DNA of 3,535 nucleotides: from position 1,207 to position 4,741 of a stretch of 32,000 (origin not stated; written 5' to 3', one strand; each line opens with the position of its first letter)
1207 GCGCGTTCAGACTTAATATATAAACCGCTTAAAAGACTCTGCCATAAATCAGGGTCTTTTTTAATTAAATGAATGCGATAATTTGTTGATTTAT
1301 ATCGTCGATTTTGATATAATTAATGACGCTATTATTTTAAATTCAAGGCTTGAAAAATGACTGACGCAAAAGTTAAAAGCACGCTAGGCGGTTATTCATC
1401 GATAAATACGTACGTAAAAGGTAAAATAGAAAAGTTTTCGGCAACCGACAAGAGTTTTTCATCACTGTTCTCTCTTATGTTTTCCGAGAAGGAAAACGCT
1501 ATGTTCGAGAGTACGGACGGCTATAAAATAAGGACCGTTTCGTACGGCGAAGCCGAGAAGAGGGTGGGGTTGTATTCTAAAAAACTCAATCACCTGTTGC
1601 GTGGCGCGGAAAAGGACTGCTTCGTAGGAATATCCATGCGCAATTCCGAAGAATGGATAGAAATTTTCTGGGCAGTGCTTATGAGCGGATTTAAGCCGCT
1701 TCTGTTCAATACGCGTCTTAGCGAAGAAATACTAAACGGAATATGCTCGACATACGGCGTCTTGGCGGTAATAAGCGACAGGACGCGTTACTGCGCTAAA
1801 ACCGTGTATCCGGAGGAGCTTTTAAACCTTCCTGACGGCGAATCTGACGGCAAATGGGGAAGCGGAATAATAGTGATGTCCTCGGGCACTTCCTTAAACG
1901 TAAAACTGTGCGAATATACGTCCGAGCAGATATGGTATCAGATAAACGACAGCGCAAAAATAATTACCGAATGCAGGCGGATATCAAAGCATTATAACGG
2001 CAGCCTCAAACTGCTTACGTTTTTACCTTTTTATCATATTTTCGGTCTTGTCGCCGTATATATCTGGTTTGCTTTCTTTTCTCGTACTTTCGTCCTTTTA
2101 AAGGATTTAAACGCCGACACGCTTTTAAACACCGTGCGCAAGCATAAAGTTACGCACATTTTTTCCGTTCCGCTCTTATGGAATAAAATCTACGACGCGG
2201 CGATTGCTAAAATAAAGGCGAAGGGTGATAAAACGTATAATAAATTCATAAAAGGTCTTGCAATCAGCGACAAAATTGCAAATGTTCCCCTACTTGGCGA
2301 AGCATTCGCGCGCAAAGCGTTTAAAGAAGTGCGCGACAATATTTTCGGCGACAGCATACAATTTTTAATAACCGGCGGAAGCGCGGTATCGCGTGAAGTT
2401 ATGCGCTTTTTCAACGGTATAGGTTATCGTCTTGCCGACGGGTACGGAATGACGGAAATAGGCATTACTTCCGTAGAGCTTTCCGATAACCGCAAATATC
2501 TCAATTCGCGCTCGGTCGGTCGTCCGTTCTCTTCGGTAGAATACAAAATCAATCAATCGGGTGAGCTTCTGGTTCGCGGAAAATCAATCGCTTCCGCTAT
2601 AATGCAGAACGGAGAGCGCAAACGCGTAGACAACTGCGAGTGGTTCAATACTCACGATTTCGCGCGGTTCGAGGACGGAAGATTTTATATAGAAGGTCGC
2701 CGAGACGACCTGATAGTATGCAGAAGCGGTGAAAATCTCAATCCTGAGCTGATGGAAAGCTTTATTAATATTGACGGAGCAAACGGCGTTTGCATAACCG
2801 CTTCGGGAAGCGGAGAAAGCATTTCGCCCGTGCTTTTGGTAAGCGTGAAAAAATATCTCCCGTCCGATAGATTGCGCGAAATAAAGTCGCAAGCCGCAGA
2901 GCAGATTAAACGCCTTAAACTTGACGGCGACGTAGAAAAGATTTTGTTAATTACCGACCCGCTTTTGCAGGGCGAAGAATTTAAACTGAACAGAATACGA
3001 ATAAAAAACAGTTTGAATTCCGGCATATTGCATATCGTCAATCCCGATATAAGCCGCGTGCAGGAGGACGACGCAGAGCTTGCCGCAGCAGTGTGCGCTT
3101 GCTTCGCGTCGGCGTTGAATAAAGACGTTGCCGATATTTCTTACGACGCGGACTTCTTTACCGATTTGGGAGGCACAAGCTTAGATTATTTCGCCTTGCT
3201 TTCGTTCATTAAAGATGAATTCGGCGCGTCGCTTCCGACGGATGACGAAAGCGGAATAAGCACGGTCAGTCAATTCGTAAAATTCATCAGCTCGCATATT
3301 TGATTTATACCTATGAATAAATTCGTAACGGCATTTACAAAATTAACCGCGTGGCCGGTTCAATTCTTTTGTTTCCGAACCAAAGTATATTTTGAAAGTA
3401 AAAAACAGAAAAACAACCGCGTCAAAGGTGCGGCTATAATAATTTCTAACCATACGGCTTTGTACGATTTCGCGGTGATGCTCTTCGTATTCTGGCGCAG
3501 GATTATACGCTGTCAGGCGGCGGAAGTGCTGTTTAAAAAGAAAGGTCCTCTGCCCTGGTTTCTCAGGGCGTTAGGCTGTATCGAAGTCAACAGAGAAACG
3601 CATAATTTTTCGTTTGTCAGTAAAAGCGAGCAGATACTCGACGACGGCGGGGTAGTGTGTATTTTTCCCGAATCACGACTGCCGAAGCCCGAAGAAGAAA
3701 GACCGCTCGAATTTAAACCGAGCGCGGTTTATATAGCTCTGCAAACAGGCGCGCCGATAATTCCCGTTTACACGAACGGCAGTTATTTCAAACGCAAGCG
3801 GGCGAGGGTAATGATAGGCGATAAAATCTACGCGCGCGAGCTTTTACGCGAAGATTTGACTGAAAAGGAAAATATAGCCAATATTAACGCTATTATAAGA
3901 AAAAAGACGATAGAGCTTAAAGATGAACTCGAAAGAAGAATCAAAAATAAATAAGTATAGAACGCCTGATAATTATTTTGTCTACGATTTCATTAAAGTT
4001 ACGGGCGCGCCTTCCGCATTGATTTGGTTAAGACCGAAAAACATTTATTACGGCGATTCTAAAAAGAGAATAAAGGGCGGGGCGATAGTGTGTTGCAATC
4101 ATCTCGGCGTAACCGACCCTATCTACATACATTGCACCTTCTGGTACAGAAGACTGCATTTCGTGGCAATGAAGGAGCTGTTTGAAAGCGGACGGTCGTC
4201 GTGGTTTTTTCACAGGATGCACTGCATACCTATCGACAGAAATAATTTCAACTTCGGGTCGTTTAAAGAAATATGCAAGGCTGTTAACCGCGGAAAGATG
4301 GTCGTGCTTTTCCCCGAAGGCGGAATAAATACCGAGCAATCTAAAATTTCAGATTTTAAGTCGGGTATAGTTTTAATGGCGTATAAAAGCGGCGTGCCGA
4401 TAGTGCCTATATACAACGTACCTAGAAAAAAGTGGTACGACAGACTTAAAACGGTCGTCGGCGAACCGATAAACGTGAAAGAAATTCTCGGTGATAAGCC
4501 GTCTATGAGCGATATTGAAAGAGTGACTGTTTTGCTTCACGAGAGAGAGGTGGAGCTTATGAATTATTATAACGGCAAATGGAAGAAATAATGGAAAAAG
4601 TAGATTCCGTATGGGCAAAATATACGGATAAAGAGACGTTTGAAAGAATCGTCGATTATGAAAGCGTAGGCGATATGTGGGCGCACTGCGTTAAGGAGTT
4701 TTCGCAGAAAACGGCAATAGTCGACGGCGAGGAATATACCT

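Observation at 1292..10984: Self-contained nine-gene acyl-activation / carrier / acyl-transfer operon: candidate undescribed lipid scavenging, remodelling or lipid-metabolite system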

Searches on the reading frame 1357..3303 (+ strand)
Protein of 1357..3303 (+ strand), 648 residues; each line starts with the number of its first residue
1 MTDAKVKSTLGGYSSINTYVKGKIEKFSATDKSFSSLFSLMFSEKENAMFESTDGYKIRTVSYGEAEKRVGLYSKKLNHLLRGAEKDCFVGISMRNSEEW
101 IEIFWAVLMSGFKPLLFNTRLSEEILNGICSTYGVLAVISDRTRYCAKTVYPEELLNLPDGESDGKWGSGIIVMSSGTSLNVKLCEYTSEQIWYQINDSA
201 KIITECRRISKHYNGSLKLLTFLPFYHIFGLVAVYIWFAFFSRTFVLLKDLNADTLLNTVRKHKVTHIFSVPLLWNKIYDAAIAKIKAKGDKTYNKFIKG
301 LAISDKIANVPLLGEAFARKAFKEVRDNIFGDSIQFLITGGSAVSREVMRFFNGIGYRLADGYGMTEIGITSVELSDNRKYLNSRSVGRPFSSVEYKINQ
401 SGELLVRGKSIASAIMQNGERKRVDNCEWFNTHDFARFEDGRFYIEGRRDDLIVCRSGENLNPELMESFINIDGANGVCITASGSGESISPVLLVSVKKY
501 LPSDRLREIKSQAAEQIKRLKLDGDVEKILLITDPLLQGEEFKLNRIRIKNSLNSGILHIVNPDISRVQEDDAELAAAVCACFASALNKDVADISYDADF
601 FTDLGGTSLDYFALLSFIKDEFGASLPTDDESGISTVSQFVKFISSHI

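Call 3: search_protein_families(library=pfam, proteins=[window:1357-3303:+], max_evalue=0.01)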
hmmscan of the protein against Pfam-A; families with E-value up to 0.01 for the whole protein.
window:1357-3303:+ (648 aa): 2 families
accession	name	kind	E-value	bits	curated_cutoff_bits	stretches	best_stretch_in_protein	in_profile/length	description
PF00501.34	AMP-binding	-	1.3e-35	123.4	29.9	1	57-413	18-381/384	AMP-binding enzyme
PF00550.31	PP-binding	-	1.3e-09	38.6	20.8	1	578-644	2-67/67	Phosphopantetheine attachment site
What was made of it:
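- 1357..3303 (+): g1: divergent ANL adenylating enzyme with a C-terminal ACP-like carrier domain (A-T didomain, 648 aa). The predicted phosphopantetheine site is Ser608. Pfam AMP-binding 123 bits and PP-binding 38.6 bits (call 3).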

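Call 4: search_protein_families(library=ncbifam, proteins=[window:1357-3303:+], max_evalue=0.01)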
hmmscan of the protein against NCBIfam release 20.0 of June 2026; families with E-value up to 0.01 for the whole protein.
window:1357-3303:+ (648 aa): 75 families (the best 25 are shown)
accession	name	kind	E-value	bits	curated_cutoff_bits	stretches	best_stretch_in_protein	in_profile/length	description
TIGR01923.1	menE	equivalog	1.1e-30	106.8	330.15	2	332-472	224-370/442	o-succinylbenzoate--CoA ligase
NF004837.0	PRK06187.1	subfamily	3.1e-27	95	476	3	332-470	286-442/531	long-chain-fatty-acid--CoA ligase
NF002966.0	PRK03640.1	equivalog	1.3e-21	76.8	556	2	320-470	242-402/483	o-succinylbenzoate--CoA ligase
NF006539.0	PRK09029.1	equivalog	2.2e-21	76.2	494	1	335-480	243-384/458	o-succinylbenzoate--CoA ligase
NF005307.0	PRK06839.1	equivalog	3.9e-21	75.3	748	2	332-471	264-414/496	o-succinylbenzoate--CoA ligase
NF052269.1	Staph_lig_FadD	equivalog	9.1e-20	70.4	650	1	332-499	265-446/499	long-chain-fatty-acid--CoA ligase FadD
NF052580.1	Str24CoAsynCasG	equivalog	2.6e-17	62.4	750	2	358-509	346-512/548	steroid-24-oyl-CoA synthetase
NF004114.0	PRK05605.1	equivalog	1.2e-16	60.2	766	2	214-284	262-332/575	long-chain-fatty-acid--CoA ligase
NF038343.1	ligase_FadD11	exception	1.5e-16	60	950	1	173-493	166-489/585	fatty acid--CoA ligase FadD11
NF005801.1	PRK07656.1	equivalog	3.7e-13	48.9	657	1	333-470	280-423/500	FadD3 family acyl-CoA ligase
NF005714.0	PRK07529.1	subfamily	1.2e-12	47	632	1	332-468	338-493/640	acyl-CoA synthetase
NF058661.1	cispen_AMP_AmcH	equivalog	2.5e-12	46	370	2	89-277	44-231/458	adenylate-forming 2-oxoglutaryl-ACP ligase AmcH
NF005660.0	PRK07445.1-2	equivalog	3e-12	46.1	525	1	337-518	184-359/397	O-succinylbenzoic acid--CoA ligase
NF006523.0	PRK08974.1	equivalog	1.5e-11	43.2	884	1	332-506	325-513/561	long-chain-fatty-acid--CoA ligase FadD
NF002150.0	PRK00982.1-4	subfamily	1.7e-11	44.2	66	1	579-647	10-78/80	acyl carrier protein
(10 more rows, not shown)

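Call 19: search_solved_structures(query=window:1357-3303:+, max_evalue=0.00001)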
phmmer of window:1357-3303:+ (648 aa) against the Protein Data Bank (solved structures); distinct sequences matched with E-value up to 0.00001: 31.
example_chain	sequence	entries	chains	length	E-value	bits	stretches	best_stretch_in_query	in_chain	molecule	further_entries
5buq_A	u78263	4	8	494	8.2e-11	44.3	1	330-470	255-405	2-succinylbenzoate--CoA ligase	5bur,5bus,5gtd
5x8f_A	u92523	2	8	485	8.4e-11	44.3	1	330-470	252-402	2-succinylbenzoate--CoA ligase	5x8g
3ipl_A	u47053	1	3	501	1.7e-10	43.3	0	334-470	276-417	2-succinylbenzoate--CoA ligase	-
5mso_A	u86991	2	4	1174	3.3e-08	35.7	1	217-627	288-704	Carboxylic acid reductase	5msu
6nj0_A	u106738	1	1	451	3.8e-08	35.5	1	333-470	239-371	2-succinylbenzoate--CoA ligase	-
5c5h_A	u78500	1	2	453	3.8e-08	35.5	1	333-470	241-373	2-succinylbenzoate--CoA ligase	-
2lol_A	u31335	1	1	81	7e-08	34.6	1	578-645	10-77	Acyl carrier protein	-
7a9i_A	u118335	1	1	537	9.9e-08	34.1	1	330-455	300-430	Cfl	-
4ir7_A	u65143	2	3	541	1.1e-07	33.9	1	328-478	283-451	Long chain fatty acid CoA ligase FadD10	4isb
7a9j_A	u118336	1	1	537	1.4e-07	33.6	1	330-455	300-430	Cfl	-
5msc_A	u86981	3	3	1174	3e-07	32.5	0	317-567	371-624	Carboxylic acid reductase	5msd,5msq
8jfn_B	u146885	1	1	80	4.1e-07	32.1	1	579-646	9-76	Acyl carrier protein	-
8jfg_G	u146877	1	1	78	4.3e-07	32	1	579-646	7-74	Acyl carrier protein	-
8jfh_E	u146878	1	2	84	5.1e-07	31.8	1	579-646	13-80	Acyl carrier protein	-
8jfi_G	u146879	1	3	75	5.1e-07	31.8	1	580-646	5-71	Acyl carrier protein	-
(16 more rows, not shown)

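Call 36: find_homologous_proteins(query=window:1357-3303:+, max_evalue=1e-10)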
Query window:1357-3303:+ (648 aa): 1742 proteins with E <= 1e-10 among 8000 candidates; the best 120 are listed.
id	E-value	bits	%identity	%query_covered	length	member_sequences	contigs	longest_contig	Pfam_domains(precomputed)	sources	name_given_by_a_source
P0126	0.0e+0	1451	100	100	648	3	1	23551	PF00550.32,PF00501.35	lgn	-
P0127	1.9e-213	729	52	98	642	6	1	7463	PF00550.32,PF00501.35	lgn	-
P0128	8.3e-213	726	51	98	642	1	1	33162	PF00550.32,PF00501.35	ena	-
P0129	5.5e-211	720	51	99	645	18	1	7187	PF00550.32,PF00501.35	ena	-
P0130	1.6e-208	712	52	96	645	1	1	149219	PF00550.32,PF00501.35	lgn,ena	-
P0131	1.7e-208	712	52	97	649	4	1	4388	PF00501.35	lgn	-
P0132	2.7e-207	708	51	96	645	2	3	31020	PF00550.32,PF00501.35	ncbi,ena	-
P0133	6.4e-207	707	51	98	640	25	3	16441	PF00550.32,PF00501.35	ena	-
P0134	7.3e-207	707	51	97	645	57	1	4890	PF00550.32,PF00501.35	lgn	-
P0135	1.6e-206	706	51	99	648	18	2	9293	PF00550.32,PF00501.35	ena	-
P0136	1.7e-206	706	50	99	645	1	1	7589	PF00550.32,PF00501.35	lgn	-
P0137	1.9e-205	702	50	99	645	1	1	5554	PF00550.32,PF00501.35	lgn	-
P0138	7.1e-205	700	50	99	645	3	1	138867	PF00550.32,PF00501.35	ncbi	-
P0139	1.7e-204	699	51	97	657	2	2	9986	PF00550.32,PF00501.35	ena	-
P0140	2.5e-204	698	50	98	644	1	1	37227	PF00550.32,PF00501.35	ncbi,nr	ncbi:MAG: AMP-binding protein [Ruminococcus sp.]|nr:AMP-binding protein [Ruminococcus sp.]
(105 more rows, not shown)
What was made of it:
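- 1357..3303 (+): The family has at least 1742 members, all A-T and unnamed (call 36).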

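Call 60: predict_structure(alignment_id=A2)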
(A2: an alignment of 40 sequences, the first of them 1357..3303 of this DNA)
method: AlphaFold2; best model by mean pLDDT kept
length: 648 residues; sequences in the alignment: 40
mean_pLDDT: 84.8   pTM: 0.72
mean pLDDT of the five models: 84.8, 83.1, 82.8, 78.3, 77.7
residues with pLDDT >= 90: 260; 70-90: 322; 50-70: 48; < 50: 18
segments of 3 or more residues with pLDDT < 50: 1-8, 566-570
pLDDT, mean of each block of 10 residues (from residue 1): 43 77 89 94 91 87 96 96 94 93 97 92 85 96 93 92 90 74 90 89 81 82 85 87 83 81 90 81 90 94 86 83 90 88 78 92 88 88 89 92 90 92 91 88 79 57 71 87 74 87 86 89 82 80 72 88 62 78 91 81 87 89 69 76 79
secondary structure, 60 per line:
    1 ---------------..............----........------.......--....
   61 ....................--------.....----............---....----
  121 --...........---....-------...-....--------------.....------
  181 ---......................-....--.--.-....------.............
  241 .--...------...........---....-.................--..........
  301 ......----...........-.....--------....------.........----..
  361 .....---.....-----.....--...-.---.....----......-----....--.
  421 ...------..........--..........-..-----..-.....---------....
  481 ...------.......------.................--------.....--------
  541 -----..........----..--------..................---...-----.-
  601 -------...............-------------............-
elements in order: H16-29 H34-41 E48-54 E57-62 H63-80 E89-93 H98-109 E113-116 H123-133 E137-140 E148-150 H152-155 E170-174 E184-188 H189-205 H207-210 E218-221 H228-241 E244-246 H253-263 E267-270 H272-288 H291-306 H311-321 H323-327 E336-339 H346-354 E359-365 E369-373 H379-383 E386-388 E394-398 E403-408 E414-417 E420-423 E430-439 E442-448 H463-467 E477-483 E490-496 H503-519 E528-532 H546-555 H570-587 H608-622 H637-647

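Call 62: fold_search(model_id=the predicted structure, library=pdb)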
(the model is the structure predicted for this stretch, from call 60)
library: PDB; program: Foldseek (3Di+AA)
matches with E <= 10: 1792; with E <= 0.001: 634
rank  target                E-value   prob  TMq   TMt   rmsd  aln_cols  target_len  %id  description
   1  4r0m_A                3.9e-28  1.00  0.61  0.62  14.2       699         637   15  Structure of McyG A-PCP complexed with phenylalanyl-adenylate (released 2015-04-15)
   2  5bus_A                7.9e-28  1.00  0.59  0.78   4.7       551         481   18  O-succinylbenzoate Coenzyme A Synthetase (MenE) from Bacillus Subtilis, in complex with AMP (released 2015-08-26)
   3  5x8g_D                9.9e-28  1.00  0.50  0.66  10.6       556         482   18  Binary complex structure of a double mutant I454RA456K of o-Succinylbenzoate CoA Synthetase (MenE) from Bacillus Subti (released 2017-06-07)
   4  5x8f_C                1.6e-27  1.00  0.50  0.66  10.4       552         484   18  Ternary complex structure of a double mutant I454RA456K of o-Succinylbenzoate CoA Synthetase (MenE) from Bacillus Subt (released 2017-06-07)
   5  5x8g_B                3.1e-27  1.00  0.50  0.65  10.5       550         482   18  Binary complex structure of a double mutant I454RA456K of o-Succinylbenzoate CoA Synthetase (MenE) from Bacillus Subti (released 2017-06-07)
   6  5gtd_A                3.3e-27  1.00  0.60  0.79   4.1       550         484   18  o-Succinylbenzoate CoA Synthetase (MenE) from Bacillus Subtilis in Complex with the Acyl-adenylate Intermediate OSB-AM (released 2017-01-04)
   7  5x8f_B                3.4e-27  1.00  0.50  0.65  10.4       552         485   18  Ternary complex structure of a double mutant I454RA456K of o-Succinylbenzoate CoA Synthetase (MenE) from Bacillus Subt (released 2017-06-07)
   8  5x8f_D                3.8e-27  1.00  0.50  0.66  10.5       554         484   18  Ternary complex structure of a double mutant I454RA456K of o-Succinylbenzoate CoA Synthetase (MenE) from Bacillus Subt (released 2017-06-07)
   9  5x8f_A                3.8e-27  1.00  0.50  0.66  10.5       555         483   18  Ternary complex structure of a double mutant I454RA456K of o-Succinylbenzoate CoA Synthetase (MenE) from Bacillus Subt (released 2017-06-07)
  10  5msw                  4.0e-27  1.00  0.60  0.55  15.8       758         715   15  Structure of the A-PCP didomain of carboxylic acid reductase (CAR) from Segniliparus rugosus in complex with AMP (released 2017-07-05)
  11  5bur_A                4.8e-27  1.00  0.59  0.78   4.9       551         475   18  O-succinylbenzoate Coenzyme A Synthetase (MenE) from Bacillus Subtilis, in Complex with ATP and Magnesium Ion (released 2015-08-26)
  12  5buq_B                1.8e-26  1.00  0.47  0.63   9.2       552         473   17  Unliganded Form of O-succinylbenzoate Coenzyme A Synthetase (MenE) from Bacillus Subtilis, Solved at 1.98 Angstroms (released 2015-08-26)
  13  5u89_A                4.2e-26  1.00  0.47  0.31  13.4       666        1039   16  Crystal structure of a cross-module fragment from the dimodular NRPS DhbF (released 2017-05-10)
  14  3ipl_A                4.4e-26  1.00  0.46  0.65  13.3       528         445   18  CRYSTAL STRUCTURE OF o-succinylbenzoic acid-CoA ligase FROM Staphylococcus aureus subsp. aureus Mu50 (released 2009-08-25)
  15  4gxq_A                4.7e-26  1.00  0.59  0.75   4.6       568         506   16  Crystal Structure of ATP bound RpMatB-BxBclM chimera B1 (released 2012-10-24)
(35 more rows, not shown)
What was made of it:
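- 1357..3303 (+): AF2 model pLDDT 84.8; best folds are McyG A-PCP, MenE and CAR A-PCP (calls 60, 62).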

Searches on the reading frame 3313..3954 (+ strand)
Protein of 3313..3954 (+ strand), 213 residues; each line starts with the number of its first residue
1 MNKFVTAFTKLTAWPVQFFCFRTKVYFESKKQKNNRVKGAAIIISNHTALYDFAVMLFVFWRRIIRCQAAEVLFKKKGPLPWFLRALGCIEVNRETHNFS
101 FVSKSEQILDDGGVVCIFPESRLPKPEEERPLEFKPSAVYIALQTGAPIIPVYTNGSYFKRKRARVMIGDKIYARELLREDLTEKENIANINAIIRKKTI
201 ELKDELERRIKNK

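Call 3: search_protein_families(library=pfam, proteins=[window:3313-3954:+], max_evalue=0.01)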
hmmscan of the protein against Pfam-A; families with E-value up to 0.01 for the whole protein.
window:3313-3954:+ (213 aa): 1 family
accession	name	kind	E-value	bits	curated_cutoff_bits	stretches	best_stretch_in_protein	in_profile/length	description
PF01553.26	Acyltransferase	-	1.4e-19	70.6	23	1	30-153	5-130/132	Acyltransferase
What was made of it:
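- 3313..3954 (+): g2: PlsC-family HX4D acyltransferase 'a' (213 aa), with no transmembrane segment. PF01553 70.6 bits (call 3).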

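Call 4: search_protein_families(library=ncbifam, proteins=[window:3313-3954:+], max_evalue=0.01)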
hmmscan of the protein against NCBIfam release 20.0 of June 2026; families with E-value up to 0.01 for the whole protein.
window:3313-3954:+ (213 aa): 4 families
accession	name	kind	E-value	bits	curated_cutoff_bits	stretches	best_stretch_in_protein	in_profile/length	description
TIGR00530.1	AGP_acyltrn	subfamily_domain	1.1e-16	60.8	102.95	1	30-153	7-128/130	1-acylglycerol-3-phosphate O-acyltransferase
NF006386.0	PRK08633.1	equivalog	2e-14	52.3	1221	1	8-158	414-558/1147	acyl-[ACP]--phospholipid O-acyltransferase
NF011593.0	PRK15018.1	equivalog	0.00018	21.3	501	1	27-205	53-235/245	1-acylglycerol-3-phosphate O-acyltransferase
NF052615.1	orn_lipid_OlsF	equivalog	0.00022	19.9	620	1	20-181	61-223/570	bifunctional ornithine lipid synthase OlsF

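Call 46: search_solved_structures(query=window:3313-3954:+, max_evalue=0.01)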
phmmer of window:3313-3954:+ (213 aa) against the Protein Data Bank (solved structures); distinct sequences matched with E-value up to 0.01: 1.
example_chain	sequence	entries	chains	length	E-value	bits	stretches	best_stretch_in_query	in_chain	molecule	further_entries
5kym_A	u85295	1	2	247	2.4e-07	33.6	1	41-165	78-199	1-acyl-sn-glycerol-3-phosphate acyltransferase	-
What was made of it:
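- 3313..3954 (+): The only PDB sequence hit is T. maritima PlsC 5kym (call 46).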

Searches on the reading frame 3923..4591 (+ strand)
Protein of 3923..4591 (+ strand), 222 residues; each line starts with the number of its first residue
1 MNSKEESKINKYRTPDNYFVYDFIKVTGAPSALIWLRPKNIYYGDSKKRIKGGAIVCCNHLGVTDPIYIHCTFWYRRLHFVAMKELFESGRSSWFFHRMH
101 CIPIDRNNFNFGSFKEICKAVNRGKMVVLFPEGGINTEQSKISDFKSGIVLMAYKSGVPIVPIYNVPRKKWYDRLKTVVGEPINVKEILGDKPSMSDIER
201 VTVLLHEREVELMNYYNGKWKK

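Call 3: search_protein_families(library=pfam, proteins=[window:3923-4591:+], max_evalue=0.01)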
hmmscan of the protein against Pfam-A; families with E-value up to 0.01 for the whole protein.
window:3923-4591:+ (222 aa): 3 families
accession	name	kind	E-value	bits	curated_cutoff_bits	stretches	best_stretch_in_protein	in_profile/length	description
PF01553.26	Acyltransferase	-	8.4e-24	84.3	23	1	44-164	6-130/132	Acyltransferase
PF03982.18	DAGAT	-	0.0042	16.5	22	0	175-219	243-285/297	Diacylglycerol acyltransferase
PF03279.18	Lip_A_acyltrans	-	0.009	15.7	22.3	0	71-163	147-237/295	Bacterial lipid A biosynthesis acyltransferase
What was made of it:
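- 3923..4591 (+): g3: PlsC-family HX4D acyltransferase 'b' (222 aa). Motif III is FPEG-H/G, without the usual Arg. PF01553 84.3 bits (call 3).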

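Call 4: search_protein_families(library=ncbifam, proteins=[window:3923-4591:+], max_evalue=0.01)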
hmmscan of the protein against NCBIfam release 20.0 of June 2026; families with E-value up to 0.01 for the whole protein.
window:3923-4591:+ (222 aa): 4 families
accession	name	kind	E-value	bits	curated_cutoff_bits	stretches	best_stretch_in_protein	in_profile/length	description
TIGR00530.1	AGP_acyltrn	subfamily_domain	6.7e-23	80.9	102.95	1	47-163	11-127/130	1-acylglycerol-3-phosphate O-acyltransferase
NF006386.0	PRK08633.1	equivalog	6e-19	67.3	1221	1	50-164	439-550/1147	acyl-[ACP]--phospholipid O-acyltransferase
NF005959.0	PRK08043.1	equivalog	3.6e-07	28.8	886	1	47-179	23-152/719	bifunctional acyl-ACP--phospholipid O-acyltransferase/long-chain-fatty-acid--ACP ligase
NF005291.0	PRK06814.1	equivalog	8.3e-06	24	1349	1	51-163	453-561/1140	acyl-[ACP]--phospholipid O-acyltransferase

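Call 45: search_solved_structures(query=window:3923-4591:+, max_evalue=0.01)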
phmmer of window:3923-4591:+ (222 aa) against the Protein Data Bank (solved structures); distinct sequences matched with E-value up to 0.01: 1.
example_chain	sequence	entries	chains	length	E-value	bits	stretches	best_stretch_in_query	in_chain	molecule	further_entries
5kym_A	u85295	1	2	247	6.8e-08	35.4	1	32-172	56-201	1-acyl-sn-glycerol-3-phosphate acyltransferase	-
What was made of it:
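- Their next-best NCBIfam families are the Aas/LplT-type acyl-ACP--phospholipid acyltransferases (calls 4, 45, 46).
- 3923..4591 (+): PDB hit 5kym (call 45).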
